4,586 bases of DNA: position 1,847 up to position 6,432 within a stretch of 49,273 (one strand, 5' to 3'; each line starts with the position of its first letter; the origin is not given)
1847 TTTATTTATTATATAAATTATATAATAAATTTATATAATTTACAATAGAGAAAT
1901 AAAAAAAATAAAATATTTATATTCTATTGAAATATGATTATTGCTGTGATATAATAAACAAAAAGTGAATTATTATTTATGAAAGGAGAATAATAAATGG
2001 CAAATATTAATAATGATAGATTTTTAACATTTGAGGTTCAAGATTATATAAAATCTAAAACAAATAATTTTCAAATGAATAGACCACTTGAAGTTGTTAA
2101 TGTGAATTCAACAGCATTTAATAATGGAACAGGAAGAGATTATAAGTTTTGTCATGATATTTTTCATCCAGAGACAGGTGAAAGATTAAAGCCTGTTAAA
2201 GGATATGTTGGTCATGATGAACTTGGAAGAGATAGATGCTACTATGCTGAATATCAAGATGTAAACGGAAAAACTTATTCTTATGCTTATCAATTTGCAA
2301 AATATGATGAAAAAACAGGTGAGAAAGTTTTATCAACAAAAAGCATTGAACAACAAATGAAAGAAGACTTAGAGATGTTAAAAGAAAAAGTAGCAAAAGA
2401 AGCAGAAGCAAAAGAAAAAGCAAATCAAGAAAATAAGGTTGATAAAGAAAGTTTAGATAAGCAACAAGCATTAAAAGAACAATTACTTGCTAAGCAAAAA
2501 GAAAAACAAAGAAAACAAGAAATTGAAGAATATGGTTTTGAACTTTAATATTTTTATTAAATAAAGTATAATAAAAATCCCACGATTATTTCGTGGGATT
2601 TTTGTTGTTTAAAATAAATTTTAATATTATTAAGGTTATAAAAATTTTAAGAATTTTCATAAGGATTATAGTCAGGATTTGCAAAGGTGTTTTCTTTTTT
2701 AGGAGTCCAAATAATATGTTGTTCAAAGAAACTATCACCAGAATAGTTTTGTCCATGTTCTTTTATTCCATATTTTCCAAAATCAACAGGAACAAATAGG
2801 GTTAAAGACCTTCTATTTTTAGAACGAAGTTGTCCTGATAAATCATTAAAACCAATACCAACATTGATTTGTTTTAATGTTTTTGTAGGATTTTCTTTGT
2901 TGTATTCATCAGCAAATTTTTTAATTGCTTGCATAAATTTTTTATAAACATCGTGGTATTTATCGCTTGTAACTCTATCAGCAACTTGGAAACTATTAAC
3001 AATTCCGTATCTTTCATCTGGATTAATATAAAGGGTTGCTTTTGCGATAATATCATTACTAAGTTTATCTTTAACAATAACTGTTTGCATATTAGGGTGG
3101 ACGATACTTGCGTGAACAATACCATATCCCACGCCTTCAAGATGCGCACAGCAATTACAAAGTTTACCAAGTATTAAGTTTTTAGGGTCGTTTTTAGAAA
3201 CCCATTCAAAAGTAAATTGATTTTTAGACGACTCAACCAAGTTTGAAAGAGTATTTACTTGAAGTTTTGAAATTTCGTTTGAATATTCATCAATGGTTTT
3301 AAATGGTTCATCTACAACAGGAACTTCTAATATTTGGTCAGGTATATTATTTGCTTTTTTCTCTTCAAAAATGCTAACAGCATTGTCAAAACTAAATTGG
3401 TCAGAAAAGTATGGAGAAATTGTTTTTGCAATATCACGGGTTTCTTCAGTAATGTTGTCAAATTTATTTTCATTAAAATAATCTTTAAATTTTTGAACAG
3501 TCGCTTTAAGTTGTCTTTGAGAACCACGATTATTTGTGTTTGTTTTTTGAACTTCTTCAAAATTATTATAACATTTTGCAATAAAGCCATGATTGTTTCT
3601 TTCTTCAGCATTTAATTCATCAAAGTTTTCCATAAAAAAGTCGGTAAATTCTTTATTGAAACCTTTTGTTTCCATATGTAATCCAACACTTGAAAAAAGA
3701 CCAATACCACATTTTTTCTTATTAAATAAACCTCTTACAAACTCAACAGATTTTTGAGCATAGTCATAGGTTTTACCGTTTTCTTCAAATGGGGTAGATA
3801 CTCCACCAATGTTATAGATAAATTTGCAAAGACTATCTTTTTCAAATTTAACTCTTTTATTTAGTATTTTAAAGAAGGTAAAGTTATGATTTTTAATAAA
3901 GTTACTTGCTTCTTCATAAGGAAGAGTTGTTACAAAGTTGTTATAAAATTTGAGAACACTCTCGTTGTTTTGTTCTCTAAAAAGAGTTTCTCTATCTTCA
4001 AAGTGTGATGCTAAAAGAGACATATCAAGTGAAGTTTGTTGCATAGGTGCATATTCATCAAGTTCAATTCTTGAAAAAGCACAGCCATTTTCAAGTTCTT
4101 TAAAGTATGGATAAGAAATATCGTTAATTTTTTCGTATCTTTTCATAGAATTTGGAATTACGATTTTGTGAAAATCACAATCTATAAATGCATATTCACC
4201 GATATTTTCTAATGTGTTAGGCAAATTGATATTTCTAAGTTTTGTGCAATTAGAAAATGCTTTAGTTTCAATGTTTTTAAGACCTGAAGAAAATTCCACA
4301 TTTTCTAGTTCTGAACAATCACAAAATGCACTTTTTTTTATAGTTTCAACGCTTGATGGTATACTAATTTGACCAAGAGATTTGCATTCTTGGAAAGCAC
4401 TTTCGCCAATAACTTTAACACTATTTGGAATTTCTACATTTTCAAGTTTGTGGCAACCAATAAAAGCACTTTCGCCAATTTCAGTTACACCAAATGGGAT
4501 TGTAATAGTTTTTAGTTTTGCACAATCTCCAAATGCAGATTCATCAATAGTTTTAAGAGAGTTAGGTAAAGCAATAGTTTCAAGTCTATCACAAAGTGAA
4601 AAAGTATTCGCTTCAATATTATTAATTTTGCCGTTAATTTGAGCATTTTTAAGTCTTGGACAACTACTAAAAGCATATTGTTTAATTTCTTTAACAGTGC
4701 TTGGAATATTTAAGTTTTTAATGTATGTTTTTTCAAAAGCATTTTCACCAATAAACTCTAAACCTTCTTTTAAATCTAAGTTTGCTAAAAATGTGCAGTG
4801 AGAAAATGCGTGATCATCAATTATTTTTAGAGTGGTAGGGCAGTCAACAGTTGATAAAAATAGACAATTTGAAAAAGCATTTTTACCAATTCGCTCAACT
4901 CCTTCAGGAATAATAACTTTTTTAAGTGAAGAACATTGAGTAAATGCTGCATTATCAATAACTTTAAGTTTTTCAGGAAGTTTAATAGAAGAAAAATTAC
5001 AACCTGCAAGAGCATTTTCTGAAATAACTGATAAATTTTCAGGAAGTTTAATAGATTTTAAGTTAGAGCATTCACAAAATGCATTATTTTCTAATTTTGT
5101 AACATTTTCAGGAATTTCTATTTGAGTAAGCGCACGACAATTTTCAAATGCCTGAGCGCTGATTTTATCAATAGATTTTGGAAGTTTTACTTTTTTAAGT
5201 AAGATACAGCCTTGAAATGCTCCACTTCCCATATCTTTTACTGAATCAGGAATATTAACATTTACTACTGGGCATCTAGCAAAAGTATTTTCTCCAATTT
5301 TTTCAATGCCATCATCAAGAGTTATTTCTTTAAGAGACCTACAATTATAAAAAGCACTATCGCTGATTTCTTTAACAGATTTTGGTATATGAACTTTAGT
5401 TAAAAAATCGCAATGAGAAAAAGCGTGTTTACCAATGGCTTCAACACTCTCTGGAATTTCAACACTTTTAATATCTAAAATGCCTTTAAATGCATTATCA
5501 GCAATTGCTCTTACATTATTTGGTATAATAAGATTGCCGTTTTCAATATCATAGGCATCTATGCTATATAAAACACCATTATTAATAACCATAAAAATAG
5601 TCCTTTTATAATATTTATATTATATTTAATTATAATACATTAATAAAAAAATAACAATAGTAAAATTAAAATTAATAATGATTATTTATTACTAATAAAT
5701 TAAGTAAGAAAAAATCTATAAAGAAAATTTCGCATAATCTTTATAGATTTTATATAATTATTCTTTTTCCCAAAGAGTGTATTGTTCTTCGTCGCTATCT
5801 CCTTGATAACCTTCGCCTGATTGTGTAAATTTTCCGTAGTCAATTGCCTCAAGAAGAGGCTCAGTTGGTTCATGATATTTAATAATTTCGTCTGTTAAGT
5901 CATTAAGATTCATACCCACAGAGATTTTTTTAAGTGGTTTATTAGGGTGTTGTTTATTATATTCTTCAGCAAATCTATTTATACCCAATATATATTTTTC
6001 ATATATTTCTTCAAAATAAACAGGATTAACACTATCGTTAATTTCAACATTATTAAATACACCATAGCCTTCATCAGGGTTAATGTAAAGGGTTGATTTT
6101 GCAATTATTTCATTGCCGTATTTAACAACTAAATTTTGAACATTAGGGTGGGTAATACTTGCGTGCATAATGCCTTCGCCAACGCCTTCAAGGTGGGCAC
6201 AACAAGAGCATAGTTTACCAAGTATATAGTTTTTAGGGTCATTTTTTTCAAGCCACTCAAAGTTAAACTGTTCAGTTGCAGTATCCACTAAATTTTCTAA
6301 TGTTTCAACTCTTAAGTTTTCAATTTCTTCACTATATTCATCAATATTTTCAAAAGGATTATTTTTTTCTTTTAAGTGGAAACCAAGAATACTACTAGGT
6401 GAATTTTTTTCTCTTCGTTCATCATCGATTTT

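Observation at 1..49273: Eleven co-oriented paralogs of an 'LRR array + unknown conserved C-terminal domain' family occupy about 65% of the window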

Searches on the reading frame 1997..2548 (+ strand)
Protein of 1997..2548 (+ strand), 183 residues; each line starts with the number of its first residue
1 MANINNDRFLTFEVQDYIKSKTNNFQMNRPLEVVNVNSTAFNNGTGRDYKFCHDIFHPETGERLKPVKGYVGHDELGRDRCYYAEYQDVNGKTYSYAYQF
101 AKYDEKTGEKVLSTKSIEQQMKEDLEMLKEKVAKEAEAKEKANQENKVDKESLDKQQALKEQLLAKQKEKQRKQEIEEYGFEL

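Call 29: search_protein_families(library=padloc, proteins=[window:1997-2548:+], max_evalue=0.1)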
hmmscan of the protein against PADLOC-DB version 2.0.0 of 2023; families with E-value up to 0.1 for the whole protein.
window:1997-2548:+ (183 aa): 0 families

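Call 30: search_protein_families(library=pfam, proteins=[window:1997-2548:+], max_evalue=0.001)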
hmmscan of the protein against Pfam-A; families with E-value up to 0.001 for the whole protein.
window:1997-2548:+ (183 aa): 0 families

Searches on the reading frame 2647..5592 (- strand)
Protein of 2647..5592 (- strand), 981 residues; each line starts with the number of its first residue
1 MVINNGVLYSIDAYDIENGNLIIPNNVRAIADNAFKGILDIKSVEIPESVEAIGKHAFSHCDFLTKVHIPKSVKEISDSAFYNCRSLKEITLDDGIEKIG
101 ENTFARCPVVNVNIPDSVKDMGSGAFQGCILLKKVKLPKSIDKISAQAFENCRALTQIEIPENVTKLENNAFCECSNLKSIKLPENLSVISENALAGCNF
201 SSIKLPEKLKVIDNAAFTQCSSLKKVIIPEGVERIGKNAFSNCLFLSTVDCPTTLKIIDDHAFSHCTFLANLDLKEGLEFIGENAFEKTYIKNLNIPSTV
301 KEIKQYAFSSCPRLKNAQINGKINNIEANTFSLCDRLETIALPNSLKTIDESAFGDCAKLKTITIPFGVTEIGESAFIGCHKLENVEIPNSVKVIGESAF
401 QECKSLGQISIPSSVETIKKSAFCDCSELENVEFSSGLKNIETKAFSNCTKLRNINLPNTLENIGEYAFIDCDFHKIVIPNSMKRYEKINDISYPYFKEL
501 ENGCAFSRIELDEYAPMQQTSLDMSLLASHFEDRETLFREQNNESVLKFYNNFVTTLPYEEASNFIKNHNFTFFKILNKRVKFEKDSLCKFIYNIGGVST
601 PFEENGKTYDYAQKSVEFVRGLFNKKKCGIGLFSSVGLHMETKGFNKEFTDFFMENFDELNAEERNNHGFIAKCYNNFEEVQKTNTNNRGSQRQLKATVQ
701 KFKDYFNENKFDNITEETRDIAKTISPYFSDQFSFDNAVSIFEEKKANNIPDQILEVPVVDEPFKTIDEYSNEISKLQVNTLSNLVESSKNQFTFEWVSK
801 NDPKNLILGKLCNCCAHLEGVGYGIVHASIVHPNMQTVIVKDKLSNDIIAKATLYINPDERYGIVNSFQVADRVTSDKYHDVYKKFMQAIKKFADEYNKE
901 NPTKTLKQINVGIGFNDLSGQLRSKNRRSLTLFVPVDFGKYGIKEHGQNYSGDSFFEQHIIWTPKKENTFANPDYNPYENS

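Call 4: search_protein_families(library=pfam, proteins=[window:2647-5592:-], max_evalue=0.01)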
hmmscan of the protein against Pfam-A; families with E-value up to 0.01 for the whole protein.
window:2647-5592:- (981 aa): 5 families
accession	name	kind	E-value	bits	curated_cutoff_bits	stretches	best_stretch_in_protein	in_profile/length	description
PF13306.12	LRR_5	-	3.9e-157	515.3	27.7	5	190-314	3-126/127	BspA type Leucine rich repeat region (6 copies)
PF13855.12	LRR_8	-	7.4e-21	74.1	27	0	163-198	12-48/61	Leucine rich repeat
PF23952.1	LRR_EndoS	-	2.6e-06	28.1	27.9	0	152-218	44-106/116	Endo-beta-N-acetylglucosaminidase EndoS LRR domain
PF24164.1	TMP_N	-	0.0024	18.8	27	0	198-233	42-77/82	Tape measure protein N-terminal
PF00913.24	Trypan_glycop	-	0.0075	16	22.1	0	654-732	242-321/367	Trypanosome variant surface glycoprotein (A-type)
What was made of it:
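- On LRR_5 / BspA-type leucine-rich repeat (PF13306): E 4e-157 to 7e-240, against a 27.7-bit cut-off (call 4).
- Closest known: BspA-type LRR proteins. Same: The same 23-residue repeat type, with very strong Pfam scores (call 4).
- Checked: Pfam LRR_5 (PF13306) scores E 4e-157 to 7e-240 (call 4).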

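Call 5: search_protein_families(library=ncbifam, proteins=[window:2647-5592:-], max_evalue=0.01)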
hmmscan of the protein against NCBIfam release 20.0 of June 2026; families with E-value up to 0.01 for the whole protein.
window:2647-5592:- (981 aa): 2 families
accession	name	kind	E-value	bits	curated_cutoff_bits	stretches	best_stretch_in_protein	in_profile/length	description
NF047961.1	adhesin_HupY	equivalog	6.6e-61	206.5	1250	5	3-150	177-319/978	leucine-rich repeat adhesin HupY/LrrG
NF045861.1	glide_Gli349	exception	8.7e-34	115.5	1750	7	406-470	2679-2742/3169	gliding machinery surface structure protein Gli349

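Call 32: find_encoding_contigs(protein=window:2647-5592:-, flank=10000, max_places=4)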
Protein window:2647-5592:- (981 aa): no gene with exactly this product is on record in the collection.
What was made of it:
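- Tried and rejected: Exact look-up of P2 found no record (call 32).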

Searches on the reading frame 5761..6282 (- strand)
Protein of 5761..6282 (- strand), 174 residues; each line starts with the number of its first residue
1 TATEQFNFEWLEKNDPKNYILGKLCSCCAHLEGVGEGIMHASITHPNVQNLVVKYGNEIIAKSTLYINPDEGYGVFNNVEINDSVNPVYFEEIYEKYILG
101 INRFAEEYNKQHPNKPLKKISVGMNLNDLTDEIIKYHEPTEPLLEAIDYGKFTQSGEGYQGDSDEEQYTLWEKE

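Call 65: search_solved_structures(query=A4, max_evalue=10, show_alignments=3)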
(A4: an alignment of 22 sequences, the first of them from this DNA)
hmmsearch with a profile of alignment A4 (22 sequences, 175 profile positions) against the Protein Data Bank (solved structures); distinct sequences matched with E-value up to 10: 5.
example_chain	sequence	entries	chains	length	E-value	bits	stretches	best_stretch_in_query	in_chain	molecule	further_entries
1ygm_A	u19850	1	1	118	0.032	17.6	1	71-132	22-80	hypothetical protein BSU31320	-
7sq4_A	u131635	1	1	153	0.35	14.2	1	81-144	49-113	Designed trefoil knot protein, variant 2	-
7sq3_A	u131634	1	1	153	0.66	13.3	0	88-145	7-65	Designed trefoil knot protein, variant 1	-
8auv_f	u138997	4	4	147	0.77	13.1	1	70-125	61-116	uS9 (40S ribosomal protein S16) | 40S ribosomal protein S16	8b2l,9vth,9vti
7qiy_H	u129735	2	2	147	1.1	12.6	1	70-124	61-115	40S head ribosomal protein uS9 | 40S ribosomal protein uS9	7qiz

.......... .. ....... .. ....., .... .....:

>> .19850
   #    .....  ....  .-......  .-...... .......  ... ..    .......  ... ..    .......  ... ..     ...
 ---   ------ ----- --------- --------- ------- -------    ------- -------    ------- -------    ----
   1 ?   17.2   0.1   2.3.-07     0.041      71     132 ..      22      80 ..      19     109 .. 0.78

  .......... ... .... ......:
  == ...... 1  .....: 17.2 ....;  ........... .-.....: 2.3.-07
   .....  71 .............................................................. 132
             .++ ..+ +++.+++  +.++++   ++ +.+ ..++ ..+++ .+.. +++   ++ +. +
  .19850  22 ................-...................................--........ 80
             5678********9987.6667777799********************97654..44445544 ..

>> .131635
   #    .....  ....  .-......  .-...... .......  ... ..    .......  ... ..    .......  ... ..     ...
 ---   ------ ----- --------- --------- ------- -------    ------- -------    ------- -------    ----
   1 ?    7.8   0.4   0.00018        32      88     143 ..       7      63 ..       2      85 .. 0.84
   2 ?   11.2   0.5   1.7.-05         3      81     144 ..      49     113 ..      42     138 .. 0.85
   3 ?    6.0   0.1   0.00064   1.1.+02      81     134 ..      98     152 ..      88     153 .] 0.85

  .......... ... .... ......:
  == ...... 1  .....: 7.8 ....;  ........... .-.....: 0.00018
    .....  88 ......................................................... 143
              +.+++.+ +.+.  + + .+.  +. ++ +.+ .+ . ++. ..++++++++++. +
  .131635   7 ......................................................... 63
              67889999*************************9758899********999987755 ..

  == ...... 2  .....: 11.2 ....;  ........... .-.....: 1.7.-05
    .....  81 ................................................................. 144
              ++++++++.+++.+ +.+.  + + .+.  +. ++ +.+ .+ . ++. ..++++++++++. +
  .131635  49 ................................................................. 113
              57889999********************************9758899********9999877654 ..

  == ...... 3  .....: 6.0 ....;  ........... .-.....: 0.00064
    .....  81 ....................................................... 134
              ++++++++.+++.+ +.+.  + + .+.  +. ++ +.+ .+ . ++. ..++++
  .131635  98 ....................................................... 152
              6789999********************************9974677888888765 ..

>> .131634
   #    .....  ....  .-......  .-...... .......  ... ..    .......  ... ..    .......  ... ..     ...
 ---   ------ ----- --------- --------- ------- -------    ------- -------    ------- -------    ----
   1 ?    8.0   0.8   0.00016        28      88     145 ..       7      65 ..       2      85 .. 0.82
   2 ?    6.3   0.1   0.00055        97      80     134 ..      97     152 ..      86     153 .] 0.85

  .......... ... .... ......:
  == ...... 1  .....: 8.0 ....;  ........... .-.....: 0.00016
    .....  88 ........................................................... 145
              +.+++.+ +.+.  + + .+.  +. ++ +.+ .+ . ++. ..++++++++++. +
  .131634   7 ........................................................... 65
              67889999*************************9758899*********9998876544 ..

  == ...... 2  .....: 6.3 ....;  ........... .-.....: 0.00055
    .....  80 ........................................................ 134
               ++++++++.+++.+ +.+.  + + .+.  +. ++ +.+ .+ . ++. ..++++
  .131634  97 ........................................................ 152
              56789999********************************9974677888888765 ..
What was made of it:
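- On GNAT superfamily: The PDB profile search returns nothing relevant (call 65).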

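Call 78: find_related_loci(query=A4, collection=viral_contigs, flank=10000)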
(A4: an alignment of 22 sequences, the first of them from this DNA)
Query A4 (174 aa) in viral_contigs; peptide patterns used: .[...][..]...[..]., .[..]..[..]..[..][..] (x = any residue, [..] = any of these).
49 stretches matched a pattern, but none encodes a relative of the query by tblastn (E <= 1e-3).

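Call 79: find_related_loci(query=A4, collection=metagenome_contigs, flank=10000)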
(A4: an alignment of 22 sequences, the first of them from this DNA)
Query A4 (174 aa) in metagenome_contigs; peptide patterns used: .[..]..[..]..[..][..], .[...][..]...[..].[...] (x = any residue, [..] = any of these).
262 stretches matched a pattern; 13 encode a relative of the query (tblastn E <= 1e-3); 13 distinct loci.
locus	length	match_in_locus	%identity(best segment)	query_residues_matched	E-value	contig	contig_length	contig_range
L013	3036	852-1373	48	2-174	3e-51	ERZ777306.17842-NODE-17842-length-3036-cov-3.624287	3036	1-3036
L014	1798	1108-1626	48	1-172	1e-51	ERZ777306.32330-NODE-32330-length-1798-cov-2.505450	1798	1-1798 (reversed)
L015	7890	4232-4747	42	4-173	1e-40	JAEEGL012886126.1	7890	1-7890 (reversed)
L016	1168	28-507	42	3-162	3e-41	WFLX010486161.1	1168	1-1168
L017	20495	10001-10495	42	6-167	9e-40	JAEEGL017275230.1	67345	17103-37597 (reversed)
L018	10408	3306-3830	40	2-173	1e-39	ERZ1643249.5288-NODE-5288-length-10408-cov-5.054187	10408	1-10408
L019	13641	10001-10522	41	3-173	1e-37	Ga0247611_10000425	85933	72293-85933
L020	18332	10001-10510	42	6-167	6e-37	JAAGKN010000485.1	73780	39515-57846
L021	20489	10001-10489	40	6-167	7e-34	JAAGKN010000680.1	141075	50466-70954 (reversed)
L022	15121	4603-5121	37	4-173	5e-36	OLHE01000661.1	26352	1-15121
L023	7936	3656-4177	38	3-173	5e-32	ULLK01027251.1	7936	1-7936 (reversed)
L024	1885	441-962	37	3-173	2e-31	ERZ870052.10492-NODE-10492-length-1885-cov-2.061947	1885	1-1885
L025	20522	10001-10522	38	3-173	1e-30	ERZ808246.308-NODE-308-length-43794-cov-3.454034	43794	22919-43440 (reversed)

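Call 82: search_protein_families(library=pfam, proteins=[L021:5825-6664:-, L021:3014-5806:-, L021:1203-3035:-, L021:359-1210:-, L021:13469-14209:-, L025:6995-7372:-, L017:4744-6627:-], max_evalue=0.001)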
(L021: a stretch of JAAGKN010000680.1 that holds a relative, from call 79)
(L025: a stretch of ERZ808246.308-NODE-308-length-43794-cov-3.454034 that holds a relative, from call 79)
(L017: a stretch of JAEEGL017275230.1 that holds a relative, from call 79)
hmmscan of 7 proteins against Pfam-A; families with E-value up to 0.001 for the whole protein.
L021:5825-6664:- (280 aa): 0 families

L021:3014-5806:- (931 aa): 0 families

L021:1203-3035:- (611 aa): 5 families
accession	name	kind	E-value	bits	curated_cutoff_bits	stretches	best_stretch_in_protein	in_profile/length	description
PF07728.20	AAA_5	-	5.8e-10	39.8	22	1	55-203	2-138/139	AAA domain (dynein-related subfamily)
PF13401.12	AAA_22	-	8.6e-07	29.8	27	1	55-161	8-109/130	AAA domain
PF00004.35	AAA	-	2.2e-05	25.4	21.2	1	55-160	1-92/131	ATPase family associated with various cellular activities (AAA)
PF07724.20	AAA_2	-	4.5e-05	24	27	1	53-170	4-109/166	AAA domain (Cdc48 subfamily)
PF13191.12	AAA_16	-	0.00074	20.5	32.6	0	55-161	27-157/167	AAA ATPase domain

L021:359-1210:- (284 aa): 4 families
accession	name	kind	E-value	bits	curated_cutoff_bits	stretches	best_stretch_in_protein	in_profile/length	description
PF12796.13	Ank_2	-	5.3e-13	49.8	27.3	2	70-148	11-87/90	Ankyrin repeats (3 copies)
PF00023.36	Ank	-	8.6e-12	45.1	21.1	0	88-119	2-33/33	Ankyrin repeat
PF13857.12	Ank_5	-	6e-09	36.5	27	1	107-161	1-56/56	Ankyrin repeats (many copies)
PF13637.12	Ank_4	-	3.2e-07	30.9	22.7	0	96-139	5-48/50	Ankyrin repeats (many copies)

L021:13469-14209:- (247 aa): 0 families

L025:6995-7372:- (126 aa): 0 families

L017:4744-6627:- (628 aa): 0 families
